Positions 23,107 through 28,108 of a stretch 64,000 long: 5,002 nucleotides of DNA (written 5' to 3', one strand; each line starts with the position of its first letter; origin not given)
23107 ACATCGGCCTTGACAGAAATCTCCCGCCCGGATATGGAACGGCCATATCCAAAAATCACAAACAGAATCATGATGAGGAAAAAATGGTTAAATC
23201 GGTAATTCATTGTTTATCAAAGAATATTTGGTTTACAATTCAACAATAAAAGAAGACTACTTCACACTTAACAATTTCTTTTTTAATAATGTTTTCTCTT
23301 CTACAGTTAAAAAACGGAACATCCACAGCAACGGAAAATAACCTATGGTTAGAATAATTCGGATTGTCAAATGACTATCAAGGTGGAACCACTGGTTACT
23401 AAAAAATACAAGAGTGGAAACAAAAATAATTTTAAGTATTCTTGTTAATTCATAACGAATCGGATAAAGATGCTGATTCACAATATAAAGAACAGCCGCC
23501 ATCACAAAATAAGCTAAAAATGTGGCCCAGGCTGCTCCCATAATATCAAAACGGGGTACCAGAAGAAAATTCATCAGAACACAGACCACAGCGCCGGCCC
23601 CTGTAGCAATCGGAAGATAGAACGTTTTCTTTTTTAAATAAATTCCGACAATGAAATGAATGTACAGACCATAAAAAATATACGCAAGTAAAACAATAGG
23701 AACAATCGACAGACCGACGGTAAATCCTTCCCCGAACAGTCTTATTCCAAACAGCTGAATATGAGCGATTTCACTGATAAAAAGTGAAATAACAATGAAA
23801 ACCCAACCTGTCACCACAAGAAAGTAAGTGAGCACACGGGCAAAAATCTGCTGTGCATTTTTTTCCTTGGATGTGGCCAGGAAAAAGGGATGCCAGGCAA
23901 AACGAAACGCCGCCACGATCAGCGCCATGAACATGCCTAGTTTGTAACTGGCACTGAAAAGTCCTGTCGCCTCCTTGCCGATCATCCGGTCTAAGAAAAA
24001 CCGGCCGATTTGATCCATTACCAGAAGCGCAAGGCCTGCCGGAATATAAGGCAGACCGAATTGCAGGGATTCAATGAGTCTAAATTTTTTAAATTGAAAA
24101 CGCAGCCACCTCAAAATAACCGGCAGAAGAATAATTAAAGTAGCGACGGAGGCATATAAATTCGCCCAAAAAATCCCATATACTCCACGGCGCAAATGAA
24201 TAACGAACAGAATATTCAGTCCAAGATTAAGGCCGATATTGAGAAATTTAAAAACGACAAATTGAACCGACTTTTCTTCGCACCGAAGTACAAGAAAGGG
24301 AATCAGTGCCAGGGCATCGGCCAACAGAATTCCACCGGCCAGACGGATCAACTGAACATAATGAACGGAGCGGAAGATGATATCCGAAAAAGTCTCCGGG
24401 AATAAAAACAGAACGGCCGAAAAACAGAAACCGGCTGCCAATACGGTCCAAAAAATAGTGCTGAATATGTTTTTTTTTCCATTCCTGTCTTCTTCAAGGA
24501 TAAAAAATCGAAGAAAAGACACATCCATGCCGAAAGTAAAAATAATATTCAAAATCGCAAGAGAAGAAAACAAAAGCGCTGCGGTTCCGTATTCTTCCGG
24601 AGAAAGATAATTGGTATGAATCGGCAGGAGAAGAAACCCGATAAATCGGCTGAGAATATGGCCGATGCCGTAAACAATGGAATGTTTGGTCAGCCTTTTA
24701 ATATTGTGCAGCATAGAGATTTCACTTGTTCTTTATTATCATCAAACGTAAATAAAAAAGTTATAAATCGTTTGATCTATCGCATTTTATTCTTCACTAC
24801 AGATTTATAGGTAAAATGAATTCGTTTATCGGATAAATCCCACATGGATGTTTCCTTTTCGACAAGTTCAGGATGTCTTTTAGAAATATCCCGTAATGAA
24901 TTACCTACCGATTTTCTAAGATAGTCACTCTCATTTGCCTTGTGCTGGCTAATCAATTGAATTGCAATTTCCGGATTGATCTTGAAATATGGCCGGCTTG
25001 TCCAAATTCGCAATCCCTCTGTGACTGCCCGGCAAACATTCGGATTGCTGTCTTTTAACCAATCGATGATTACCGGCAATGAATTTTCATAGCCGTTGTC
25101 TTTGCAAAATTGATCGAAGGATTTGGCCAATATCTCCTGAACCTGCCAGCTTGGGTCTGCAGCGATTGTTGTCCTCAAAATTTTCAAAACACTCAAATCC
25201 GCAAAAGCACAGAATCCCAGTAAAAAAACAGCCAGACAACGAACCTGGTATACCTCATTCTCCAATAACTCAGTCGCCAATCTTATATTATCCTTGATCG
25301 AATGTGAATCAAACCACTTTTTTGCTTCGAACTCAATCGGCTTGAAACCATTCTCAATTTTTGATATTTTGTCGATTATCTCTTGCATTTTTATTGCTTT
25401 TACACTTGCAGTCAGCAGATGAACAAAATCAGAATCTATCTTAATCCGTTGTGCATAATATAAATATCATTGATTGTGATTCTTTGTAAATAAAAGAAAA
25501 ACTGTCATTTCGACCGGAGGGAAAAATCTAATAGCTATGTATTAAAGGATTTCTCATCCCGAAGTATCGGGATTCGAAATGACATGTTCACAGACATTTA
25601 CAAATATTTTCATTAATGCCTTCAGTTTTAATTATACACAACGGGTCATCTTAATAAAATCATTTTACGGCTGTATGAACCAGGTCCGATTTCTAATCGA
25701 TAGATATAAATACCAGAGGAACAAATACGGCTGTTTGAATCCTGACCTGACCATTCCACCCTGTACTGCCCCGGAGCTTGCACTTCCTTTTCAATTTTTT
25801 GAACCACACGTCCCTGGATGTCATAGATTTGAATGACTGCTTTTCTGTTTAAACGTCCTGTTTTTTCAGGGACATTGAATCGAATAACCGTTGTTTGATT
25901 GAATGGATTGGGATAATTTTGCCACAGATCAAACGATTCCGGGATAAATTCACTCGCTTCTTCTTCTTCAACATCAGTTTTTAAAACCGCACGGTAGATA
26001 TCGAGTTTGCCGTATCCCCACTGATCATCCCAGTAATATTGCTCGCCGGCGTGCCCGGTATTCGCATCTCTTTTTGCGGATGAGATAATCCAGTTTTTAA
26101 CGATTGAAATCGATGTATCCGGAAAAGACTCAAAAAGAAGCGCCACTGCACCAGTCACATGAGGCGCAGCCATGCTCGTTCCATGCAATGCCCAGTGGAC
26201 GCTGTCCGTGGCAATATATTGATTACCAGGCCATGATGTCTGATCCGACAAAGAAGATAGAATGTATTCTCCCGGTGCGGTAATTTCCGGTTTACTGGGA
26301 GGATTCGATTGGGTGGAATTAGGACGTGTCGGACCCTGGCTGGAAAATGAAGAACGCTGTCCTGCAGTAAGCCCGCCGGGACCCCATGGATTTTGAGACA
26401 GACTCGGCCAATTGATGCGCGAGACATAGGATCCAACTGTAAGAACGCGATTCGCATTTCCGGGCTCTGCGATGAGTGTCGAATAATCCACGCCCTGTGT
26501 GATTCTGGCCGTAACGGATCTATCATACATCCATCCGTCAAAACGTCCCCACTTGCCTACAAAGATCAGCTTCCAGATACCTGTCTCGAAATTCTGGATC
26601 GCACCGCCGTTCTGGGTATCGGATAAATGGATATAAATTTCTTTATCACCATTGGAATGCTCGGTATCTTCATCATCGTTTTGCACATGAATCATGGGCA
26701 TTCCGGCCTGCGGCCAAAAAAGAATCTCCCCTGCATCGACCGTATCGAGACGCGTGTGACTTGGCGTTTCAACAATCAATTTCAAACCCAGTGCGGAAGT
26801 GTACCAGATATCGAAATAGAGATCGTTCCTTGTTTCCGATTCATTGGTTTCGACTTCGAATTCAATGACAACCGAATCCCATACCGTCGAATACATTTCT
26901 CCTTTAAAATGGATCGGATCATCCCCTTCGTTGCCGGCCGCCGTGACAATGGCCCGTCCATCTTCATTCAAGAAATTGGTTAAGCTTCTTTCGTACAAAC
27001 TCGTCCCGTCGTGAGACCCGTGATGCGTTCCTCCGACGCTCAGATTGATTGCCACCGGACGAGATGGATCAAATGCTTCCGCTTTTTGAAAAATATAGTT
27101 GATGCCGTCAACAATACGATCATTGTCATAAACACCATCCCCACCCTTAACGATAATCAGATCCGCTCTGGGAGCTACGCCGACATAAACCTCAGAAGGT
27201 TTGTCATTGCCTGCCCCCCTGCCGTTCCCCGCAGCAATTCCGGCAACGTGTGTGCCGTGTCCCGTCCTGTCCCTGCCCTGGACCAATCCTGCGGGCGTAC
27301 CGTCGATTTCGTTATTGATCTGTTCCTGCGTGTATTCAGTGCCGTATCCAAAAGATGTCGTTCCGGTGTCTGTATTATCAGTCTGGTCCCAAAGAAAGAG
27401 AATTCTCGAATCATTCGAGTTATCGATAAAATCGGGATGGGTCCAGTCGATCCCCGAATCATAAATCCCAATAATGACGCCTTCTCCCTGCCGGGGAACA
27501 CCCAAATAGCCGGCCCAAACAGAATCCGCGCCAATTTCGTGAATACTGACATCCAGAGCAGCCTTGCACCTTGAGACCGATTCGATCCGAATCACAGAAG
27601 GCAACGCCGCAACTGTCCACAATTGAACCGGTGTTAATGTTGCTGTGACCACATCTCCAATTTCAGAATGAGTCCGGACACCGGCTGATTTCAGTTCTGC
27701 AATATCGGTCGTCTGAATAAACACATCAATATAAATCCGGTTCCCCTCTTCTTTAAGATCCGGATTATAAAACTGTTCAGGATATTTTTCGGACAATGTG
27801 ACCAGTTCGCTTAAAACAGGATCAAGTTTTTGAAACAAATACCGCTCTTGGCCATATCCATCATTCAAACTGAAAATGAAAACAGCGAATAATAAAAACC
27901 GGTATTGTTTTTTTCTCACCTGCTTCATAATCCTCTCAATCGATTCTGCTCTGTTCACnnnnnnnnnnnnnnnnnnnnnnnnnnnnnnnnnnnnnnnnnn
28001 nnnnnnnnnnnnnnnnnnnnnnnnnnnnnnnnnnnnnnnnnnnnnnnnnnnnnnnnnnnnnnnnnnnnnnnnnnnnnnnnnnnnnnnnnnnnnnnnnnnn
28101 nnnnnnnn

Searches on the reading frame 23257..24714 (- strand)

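Call 38: search_protein_families(library=pfam, proteins=[window:23257-24714:-], max_evalue=0.00001)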
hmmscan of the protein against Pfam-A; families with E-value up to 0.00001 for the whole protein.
window:23257-24714:- (485 aa): 2 families
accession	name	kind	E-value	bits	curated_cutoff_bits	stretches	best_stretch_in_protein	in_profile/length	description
PF01943.22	Polysacc_synt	-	1.2e-18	68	28.2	1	9-278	2-270/274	Polysaccharide biosynthesis protein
PF13440.11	Polysacc_synt_3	-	2.7e-14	53.6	23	1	37-307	6-270/293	Polysaccharide biosynthesis protein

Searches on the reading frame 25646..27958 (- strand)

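Call 37: search_protein_families(library=pfam, proteins=[window:25646-27958:-], max_evalue=0.00001)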
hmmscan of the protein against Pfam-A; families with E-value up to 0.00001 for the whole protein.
window:25646-27958:- (770 aa): 3 families
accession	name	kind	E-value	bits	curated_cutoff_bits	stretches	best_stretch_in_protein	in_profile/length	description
PF00082.27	Peptidase_S8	-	9.9e-40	137.1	21.8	2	158-351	1-166/288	Subtilase family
PF18962.6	Por_Secre_tail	-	1.4e-06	28.9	27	1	682-767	2-74/75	Secretion system C-terminal sorting domain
PF13860.13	FlgD_ig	-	4.3e-06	27.1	27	0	706-752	24-70/79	FlgD Ig-like domain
